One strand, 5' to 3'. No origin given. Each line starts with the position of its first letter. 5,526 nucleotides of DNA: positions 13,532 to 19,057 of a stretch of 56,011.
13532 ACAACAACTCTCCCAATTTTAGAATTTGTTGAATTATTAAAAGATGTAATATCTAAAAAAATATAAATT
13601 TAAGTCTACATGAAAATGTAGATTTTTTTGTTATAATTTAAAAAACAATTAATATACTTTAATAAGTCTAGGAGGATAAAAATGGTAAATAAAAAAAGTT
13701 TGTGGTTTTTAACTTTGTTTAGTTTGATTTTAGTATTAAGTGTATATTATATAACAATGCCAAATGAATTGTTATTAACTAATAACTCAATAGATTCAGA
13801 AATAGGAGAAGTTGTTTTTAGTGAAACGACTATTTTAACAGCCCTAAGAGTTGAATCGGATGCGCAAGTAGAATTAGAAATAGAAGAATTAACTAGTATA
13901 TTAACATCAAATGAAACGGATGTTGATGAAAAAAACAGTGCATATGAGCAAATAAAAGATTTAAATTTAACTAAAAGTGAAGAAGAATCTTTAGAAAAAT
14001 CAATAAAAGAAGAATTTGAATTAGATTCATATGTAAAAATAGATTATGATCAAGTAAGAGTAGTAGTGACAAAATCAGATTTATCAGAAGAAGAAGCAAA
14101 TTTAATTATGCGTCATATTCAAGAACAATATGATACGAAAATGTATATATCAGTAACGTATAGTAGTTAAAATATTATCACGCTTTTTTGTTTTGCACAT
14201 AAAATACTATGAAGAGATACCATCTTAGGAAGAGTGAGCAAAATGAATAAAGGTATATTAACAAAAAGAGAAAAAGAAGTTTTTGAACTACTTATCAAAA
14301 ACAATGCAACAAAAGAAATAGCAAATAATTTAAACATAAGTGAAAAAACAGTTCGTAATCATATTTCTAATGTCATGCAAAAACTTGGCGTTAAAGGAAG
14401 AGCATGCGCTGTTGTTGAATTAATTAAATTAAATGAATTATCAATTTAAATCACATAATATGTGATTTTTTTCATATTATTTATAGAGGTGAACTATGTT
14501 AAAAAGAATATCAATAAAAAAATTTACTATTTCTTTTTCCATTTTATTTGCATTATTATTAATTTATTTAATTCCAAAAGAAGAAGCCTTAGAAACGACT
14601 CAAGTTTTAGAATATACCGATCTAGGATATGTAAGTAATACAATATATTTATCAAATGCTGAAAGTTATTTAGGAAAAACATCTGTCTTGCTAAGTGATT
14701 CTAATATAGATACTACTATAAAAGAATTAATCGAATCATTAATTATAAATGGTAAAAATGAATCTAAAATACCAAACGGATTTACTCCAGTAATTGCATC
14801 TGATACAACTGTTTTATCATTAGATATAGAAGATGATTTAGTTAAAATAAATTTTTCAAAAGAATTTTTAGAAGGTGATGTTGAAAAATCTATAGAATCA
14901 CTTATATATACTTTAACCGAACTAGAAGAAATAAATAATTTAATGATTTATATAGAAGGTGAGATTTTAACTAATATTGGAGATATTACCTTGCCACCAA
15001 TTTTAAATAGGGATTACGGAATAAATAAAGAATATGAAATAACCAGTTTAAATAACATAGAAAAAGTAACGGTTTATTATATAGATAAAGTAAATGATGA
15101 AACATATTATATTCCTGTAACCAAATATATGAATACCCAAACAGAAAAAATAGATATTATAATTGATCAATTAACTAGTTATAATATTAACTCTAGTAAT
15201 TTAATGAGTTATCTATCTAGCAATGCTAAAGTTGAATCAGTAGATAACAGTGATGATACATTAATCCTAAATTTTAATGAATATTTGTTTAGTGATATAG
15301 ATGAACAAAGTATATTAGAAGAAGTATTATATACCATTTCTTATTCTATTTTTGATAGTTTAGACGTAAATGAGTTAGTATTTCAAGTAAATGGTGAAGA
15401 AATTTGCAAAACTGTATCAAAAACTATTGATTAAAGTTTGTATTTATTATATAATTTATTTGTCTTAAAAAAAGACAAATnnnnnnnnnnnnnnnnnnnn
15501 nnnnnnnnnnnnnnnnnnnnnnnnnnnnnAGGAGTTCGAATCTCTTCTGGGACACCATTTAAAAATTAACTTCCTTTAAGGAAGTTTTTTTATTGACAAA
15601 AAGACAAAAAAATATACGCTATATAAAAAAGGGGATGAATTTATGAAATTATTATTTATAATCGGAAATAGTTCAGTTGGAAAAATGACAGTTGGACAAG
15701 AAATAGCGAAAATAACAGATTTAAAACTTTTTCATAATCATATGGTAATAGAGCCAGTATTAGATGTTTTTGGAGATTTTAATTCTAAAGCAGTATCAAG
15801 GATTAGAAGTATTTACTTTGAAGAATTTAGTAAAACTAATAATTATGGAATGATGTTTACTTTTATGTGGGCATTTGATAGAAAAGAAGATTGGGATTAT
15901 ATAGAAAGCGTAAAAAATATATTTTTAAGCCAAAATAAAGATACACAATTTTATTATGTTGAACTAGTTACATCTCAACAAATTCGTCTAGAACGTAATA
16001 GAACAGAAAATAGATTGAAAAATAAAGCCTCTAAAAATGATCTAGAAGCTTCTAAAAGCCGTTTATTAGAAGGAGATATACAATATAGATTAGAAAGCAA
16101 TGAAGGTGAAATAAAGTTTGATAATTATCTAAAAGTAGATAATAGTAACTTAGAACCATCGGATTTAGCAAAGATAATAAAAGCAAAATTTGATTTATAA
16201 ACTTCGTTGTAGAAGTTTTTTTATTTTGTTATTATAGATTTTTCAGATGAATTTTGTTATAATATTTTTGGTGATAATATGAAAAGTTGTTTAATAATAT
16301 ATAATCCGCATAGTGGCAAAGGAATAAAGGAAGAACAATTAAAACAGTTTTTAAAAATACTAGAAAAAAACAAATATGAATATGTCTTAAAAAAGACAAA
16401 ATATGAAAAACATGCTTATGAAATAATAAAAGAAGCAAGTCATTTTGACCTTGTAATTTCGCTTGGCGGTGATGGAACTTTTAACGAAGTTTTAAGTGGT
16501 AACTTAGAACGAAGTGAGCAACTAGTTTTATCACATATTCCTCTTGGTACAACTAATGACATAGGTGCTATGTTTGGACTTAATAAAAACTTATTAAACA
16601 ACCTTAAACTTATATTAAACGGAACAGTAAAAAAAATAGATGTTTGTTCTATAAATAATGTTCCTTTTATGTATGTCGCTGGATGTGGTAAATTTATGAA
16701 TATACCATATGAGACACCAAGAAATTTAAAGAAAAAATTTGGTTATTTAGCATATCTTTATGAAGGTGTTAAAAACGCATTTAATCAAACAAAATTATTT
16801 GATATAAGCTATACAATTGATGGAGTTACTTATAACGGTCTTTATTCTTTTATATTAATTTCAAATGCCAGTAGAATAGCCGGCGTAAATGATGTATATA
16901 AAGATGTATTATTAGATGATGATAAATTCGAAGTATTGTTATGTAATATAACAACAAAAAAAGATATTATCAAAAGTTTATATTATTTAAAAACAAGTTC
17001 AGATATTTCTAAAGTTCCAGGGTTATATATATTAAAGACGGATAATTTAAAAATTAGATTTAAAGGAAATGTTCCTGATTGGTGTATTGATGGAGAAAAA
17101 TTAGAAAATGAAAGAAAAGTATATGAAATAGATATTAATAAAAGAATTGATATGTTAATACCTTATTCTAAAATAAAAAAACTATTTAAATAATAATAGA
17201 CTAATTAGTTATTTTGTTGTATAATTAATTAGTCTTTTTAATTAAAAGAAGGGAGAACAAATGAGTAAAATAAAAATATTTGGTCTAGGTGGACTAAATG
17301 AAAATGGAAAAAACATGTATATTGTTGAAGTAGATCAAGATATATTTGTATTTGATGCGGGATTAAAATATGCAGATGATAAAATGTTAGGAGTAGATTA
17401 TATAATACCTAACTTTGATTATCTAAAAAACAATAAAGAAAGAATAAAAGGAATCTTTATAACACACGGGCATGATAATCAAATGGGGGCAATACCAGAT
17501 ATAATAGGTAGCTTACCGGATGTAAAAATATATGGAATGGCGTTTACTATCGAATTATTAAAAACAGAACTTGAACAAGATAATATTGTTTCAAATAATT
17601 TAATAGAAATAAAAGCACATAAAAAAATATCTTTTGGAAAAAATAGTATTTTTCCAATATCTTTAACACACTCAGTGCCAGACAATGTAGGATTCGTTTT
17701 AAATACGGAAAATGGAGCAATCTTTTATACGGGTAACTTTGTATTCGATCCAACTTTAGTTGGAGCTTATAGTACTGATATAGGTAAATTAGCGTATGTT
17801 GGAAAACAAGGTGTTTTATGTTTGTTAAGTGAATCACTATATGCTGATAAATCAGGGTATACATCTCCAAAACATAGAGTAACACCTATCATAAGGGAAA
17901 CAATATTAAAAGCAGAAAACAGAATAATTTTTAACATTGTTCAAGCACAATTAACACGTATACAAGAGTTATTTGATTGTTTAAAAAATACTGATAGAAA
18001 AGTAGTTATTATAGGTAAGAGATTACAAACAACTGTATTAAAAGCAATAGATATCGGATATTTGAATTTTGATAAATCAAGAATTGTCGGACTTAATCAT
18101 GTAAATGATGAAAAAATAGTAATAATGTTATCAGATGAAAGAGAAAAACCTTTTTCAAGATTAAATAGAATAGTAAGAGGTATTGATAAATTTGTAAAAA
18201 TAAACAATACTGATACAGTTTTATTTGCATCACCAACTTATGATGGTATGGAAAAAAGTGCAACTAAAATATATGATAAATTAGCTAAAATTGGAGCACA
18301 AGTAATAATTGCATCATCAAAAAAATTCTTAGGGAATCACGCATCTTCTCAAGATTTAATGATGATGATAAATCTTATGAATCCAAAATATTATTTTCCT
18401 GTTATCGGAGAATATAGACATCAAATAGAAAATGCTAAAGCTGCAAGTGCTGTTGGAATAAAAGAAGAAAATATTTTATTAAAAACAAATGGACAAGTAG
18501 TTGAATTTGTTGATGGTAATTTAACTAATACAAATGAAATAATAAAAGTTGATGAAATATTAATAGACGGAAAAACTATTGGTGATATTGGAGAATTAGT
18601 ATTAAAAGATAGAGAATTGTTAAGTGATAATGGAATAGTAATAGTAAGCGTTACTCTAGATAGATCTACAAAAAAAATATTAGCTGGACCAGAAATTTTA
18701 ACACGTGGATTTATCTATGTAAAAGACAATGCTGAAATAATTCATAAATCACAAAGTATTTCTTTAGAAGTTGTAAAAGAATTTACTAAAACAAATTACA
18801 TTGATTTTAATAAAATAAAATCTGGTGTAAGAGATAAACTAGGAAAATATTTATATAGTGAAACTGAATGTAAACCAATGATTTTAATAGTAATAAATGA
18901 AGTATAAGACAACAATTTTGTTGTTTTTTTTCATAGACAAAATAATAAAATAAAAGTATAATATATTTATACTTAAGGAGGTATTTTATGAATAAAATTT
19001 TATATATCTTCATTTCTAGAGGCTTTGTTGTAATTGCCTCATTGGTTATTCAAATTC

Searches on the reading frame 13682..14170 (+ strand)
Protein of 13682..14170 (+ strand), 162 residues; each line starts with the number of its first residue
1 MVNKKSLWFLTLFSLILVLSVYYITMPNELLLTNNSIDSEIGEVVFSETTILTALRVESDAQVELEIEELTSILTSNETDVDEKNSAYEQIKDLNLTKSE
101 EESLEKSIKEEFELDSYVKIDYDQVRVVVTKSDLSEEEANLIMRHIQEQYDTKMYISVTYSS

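Call 84: search_protein_families(library=pfam, proteins=[window:13682-14170:+], max_evalue=0.00001)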
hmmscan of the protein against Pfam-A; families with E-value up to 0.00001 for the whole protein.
window:13682-14170:+ (162 aa): 1 family
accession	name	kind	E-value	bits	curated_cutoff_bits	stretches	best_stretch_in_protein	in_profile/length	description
PF12685.13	SpoIIIAH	-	5.3e-11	43.3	30.6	1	47-153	79-185/191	SpoIIIAH-like protein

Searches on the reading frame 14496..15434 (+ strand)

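Call 84: search_protein_families(library=pfam, proteins=[window:14496-15434:+], max_evalue=0.00001)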
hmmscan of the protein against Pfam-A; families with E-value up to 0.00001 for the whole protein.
window:14496-15434:+ (312 aa): 1 family
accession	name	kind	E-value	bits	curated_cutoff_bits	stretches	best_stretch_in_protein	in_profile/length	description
PF10646.14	Germane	-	9.6e-25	87.9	23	2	70-158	26-116/117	Sporulation and spore germination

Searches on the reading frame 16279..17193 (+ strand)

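Call 84: search_protein_families(library=pfam, proteins=[window:16279-17193:+], max_evalue=0.00001)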
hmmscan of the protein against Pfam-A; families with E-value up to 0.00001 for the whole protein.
window:16279-17193:+ (304 aa): 1 family
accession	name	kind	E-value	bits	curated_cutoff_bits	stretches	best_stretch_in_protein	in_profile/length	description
PF00781.29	DAGK_cat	-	1.1e-29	103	23.6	1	5-124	3-124/125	Diacylglycerol kinase catalytic domain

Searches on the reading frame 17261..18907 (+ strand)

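Call 84: search_protein_families(library=pfam, proteins=[window:17261-18907:+], max_evalue=0.00001)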
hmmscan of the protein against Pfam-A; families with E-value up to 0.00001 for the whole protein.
window:17261-18907:+ (548 aa): 4 families
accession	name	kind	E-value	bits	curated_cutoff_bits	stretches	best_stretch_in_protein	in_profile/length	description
PF17770.6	RNase_J_C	-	3.9e-27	95.6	23.8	1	447-548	1-102/102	Ribonuclease J C-terminal domain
PF22505.1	RNase_J_b_CASP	-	3.3e-17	62.9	27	1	220-341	2-126/126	Ribonuclease J, beta-CASP domain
PF12706.13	Lactamase_B_2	-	8.1e-07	29.3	27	1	59-161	28-144/200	Beta-lactamase superfamily domain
PF07521.17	RMMBL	-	1.3e-06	28.7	21.6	0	360-400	17-58/63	Zn-dependent metallo-hydrolase RNA specificity domain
